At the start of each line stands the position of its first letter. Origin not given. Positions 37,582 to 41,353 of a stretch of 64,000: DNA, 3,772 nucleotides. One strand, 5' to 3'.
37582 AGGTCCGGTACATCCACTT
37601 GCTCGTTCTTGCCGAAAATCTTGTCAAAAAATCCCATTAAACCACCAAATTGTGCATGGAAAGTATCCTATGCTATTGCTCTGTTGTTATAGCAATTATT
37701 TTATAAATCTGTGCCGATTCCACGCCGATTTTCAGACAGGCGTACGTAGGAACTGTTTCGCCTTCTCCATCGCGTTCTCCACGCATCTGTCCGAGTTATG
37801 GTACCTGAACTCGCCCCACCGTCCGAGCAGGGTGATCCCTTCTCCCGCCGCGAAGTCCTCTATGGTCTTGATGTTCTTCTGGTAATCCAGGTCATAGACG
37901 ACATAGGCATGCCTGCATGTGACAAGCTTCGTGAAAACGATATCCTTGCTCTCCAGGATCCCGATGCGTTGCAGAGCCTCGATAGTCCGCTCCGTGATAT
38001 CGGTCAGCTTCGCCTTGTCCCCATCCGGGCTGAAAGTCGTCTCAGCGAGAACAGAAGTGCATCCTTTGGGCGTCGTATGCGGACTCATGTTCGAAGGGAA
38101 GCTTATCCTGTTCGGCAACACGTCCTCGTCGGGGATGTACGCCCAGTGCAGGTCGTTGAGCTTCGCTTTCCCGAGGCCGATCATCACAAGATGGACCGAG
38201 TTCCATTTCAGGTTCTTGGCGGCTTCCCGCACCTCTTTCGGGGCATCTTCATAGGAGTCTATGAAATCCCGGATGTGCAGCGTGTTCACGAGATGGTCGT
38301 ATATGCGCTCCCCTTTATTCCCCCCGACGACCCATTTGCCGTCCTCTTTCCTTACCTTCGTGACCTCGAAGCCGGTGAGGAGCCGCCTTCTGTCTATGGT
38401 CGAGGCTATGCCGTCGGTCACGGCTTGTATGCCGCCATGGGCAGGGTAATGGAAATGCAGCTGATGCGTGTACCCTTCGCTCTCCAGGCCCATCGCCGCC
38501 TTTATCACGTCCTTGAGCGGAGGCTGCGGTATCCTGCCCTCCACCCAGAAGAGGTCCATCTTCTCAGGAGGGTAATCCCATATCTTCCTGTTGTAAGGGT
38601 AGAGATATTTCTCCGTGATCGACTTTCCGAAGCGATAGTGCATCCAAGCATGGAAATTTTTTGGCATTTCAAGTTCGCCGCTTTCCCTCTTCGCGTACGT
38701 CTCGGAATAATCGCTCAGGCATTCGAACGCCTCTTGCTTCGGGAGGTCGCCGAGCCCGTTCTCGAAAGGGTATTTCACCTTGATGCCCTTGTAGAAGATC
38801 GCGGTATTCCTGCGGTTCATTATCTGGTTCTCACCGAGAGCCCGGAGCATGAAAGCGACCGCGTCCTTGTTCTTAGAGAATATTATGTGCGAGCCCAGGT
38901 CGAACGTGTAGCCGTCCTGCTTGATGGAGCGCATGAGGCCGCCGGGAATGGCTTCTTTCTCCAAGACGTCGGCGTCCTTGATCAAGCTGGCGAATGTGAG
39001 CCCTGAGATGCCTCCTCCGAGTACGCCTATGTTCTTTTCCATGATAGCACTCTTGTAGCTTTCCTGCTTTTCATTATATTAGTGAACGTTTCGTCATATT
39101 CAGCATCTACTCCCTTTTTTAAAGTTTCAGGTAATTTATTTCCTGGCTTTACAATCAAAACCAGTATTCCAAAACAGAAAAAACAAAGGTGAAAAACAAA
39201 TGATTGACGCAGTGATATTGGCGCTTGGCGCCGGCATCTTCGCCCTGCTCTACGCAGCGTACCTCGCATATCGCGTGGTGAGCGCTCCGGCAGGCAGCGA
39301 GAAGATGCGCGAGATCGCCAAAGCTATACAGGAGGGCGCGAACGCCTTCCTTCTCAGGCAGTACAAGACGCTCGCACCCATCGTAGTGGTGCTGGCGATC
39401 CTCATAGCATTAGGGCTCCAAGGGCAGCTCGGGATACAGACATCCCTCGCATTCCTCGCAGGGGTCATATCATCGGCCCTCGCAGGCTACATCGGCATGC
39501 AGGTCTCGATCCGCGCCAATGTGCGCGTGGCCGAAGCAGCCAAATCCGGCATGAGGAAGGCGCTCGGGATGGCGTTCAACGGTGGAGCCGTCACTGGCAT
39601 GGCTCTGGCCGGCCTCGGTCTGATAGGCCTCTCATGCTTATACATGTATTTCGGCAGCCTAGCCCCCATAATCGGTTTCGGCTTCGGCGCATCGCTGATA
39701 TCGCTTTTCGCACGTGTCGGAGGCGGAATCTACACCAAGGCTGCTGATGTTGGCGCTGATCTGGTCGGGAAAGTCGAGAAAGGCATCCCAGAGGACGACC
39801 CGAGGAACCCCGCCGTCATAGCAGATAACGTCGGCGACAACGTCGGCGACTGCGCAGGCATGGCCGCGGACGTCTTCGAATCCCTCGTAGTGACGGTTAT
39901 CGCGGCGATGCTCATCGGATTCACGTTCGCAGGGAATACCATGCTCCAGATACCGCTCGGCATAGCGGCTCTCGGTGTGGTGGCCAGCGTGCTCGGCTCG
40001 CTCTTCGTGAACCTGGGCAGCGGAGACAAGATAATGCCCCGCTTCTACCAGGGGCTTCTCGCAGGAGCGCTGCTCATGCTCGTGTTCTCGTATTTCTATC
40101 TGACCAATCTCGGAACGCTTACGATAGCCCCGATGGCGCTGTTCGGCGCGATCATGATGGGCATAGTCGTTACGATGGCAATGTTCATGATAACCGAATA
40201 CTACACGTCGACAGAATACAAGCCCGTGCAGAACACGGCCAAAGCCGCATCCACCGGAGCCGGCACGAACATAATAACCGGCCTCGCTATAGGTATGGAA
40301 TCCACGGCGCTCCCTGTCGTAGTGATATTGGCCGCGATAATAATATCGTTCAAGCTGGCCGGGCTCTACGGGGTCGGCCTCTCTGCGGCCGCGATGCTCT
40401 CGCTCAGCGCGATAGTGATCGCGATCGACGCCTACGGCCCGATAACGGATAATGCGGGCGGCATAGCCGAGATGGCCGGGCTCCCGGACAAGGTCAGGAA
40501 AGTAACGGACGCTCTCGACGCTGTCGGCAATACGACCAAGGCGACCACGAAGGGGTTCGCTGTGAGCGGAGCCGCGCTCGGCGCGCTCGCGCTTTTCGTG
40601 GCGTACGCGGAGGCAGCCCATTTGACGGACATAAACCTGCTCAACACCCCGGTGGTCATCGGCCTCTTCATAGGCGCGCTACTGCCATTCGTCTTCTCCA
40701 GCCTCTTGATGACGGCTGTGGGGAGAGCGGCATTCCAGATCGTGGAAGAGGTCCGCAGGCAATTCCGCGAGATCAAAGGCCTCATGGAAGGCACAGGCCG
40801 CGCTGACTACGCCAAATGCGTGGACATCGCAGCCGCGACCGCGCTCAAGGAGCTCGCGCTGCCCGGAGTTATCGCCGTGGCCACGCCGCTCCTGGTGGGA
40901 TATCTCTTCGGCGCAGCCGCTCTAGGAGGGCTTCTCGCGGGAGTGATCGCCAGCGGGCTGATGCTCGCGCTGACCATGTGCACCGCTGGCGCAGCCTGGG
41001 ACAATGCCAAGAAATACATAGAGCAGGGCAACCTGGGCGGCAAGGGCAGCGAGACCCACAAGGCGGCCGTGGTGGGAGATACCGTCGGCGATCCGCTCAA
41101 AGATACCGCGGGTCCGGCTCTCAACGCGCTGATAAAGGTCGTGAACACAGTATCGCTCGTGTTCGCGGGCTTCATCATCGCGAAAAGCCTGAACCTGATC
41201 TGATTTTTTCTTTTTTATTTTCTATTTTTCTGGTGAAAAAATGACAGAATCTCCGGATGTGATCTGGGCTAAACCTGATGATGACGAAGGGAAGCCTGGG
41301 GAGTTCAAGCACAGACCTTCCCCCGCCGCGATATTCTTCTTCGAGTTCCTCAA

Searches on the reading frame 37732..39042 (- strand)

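Call 48: search_protein_families(library=ncbifam, proteins=[window:37732-39042:-], max_evalue=0.00001)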
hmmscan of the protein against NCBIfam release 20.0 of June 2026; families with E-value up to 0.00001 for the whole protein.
window:37732-39042:- (436 aa): 13 families
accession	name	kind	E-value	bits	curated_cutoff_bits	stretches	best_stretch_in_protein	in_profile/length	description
NF005548.0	PRK07208.1-4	equivalog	6.3e-55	186.7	389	1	2-430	3-449/488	hypothetical protein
NF005547.0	PRK07208.1-3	equivalog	3.3e-52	177.8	380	1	2-431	4-441/465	hypothetical protein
NF005545.0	PRK07208.1-1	equivalog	2.5e-43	148.2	451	1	4-429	9-459/504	hypothetical protein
NF005546.0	PRK07208.1-2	equivalog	3.1e-22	78.8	418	1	77-430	115-501/527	hypothetical protein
NF005560.0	PRK07233.1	equivalog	1.8e-19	69.9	252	2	202-432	195-425/435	hypothetical protein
NF005549.0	PRK07208.1-5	equivalog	3e-14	52.4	587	1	128-429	165-509/534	hypothetical protein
TIGR00031.1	UDP-GALP_mutase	equivalog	3.2e-07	29.6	303.75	0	7-172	6-176/378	UDP-galactopyranose mutase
NF008845.0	PRK11883.1-5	equivalog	3.8e-07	28.8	560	1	2-398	4-428/468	protoporphyrinogen oxidase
TIGR02730.1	carot_isom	equivalog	1.2e-06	27.7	586.9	1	7-97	5-96/493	carotenoid isomerase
TIGR03467.1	HpnE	equivalog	1.3e-06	28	283.05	1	7-83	3-85/430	hydroxysqualene dehydroxylase HpnE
TIGR00562.1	proto_IX_ox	equivalog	1.3e-06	27.3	97.85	0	3-79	3-84/470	protoporphyrinogen oxidase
TIGR02734.1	crtI_fam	subfamily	4.5e-06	25.6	238.1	0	6-54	2-54/504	phytoene desaturase family protein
NF058655.1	CrtID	equivalog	8.7e-06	24.8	640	0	6-51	2-51/478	bifunctional phytoene desaturase/3,4-desaturase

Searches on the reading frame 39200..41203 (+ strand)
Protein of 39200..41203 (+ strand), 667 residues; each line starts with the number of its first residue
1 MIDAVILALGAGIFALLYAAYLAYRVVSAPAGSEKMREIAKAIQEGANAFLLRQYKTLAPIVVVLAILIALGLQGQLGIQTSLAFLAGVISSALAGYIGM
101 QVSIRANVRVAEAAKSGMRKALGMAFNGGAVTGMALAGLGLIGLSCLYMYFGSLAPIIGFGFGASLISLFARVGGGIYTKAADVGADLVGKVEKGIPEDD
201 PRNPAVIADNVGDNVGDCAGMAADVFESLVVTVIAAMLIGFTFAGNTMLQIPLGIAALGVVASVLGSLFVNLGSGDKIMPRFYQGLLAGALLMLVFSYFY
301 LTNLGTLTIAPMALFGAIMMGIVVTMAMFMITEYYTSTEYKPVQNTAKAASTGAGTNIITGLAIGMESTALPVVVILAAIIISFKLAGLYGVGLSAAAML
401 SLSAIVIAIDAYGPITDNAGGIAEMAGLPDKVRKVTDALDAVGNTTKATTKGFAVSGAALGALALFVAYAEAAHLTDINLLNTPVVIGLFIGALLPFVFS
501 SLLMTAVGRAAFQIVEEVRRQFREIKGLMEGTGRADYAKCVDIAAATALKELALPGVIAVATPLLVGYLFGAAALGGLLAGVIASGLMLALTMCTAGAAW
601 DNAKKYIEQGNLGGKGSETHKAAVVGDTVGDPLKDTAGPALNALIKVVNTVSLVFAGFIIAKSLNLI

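Call 48: search_protein_families(library=ncbifam, proteins=[window:39200-41203:+], max_evalue=0.00001)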
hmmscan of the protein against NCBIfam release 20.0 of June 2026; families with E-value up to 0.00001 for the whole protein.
window:39200-41203:+ (667 aa): 13 families
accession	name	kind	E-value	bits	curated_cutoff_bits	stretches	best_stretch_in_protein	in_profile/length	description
NF001959.0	PRK00733.3-4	equivalog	2.2e-278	925.2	975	1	4-663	4-672/674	sodium-translocating pyrophosphatase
NF001960.0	PRK00733.3-5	equivalog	4.3e-268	891.1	546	1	4-661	4-669/673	sodium-translocating pyrophosphatase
NF001951.0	PRK00733.1-2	equivalog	2.3e-255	849.5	859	1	4-657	5-686/691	sodium-translocating pyrophosphatase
TIGR01104.1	V_PPase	equivalog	1.6e-250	833.5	651.9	1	6-663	5-694/697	V-type H(+)-translocating pyrophosphatase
NF001953.0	PRK00733.2-1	equivalog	5.9e-237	788.4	783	1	3-660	3-697/697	sodium-translocating pyrophosphatase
NF001955.0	PRK00733.2-4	equivalog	5.8e-231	768.9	1059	1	6-660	7-701/736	sodium-translocating pyrophosphatase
NF001961.0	PRK00733.3-6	equivalog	7.5e-231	768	926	1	4-659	4-670/671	sodium-translocating pyrophosphatase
NF001957.0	PRK00733.3-2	equivalog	6.9e-225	748.5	945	1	7-659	3-648/651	sodium-translocating pyrophosphatase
NF001954.0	PRK00733.2-2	equivalog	3.4e-222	740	894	1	5-663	4-721/723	sodium-translocating pyrophosphatase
NF001958.0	PRK00733.3-3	equivalog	2.6e-220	733.3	1055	1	3-659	2-673/680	sodium-translocating pyrophosphatase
NF001952.0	PRK00733.1-4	equivalog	5.5e-212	705.9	912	1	4-663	18-731/782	sodium-translocating pyrophosphatase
NF001956.0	PRK00733.3-1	equivalog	9.3e-195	649.3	1321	1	6-662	9-695/704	sodium-translocating pyrophosphatase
NF001950.0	PRK00733.1-1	equivalog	7.6e-63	212.8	826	2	292-653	368-762/807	sodium-translocating pyrophosphatase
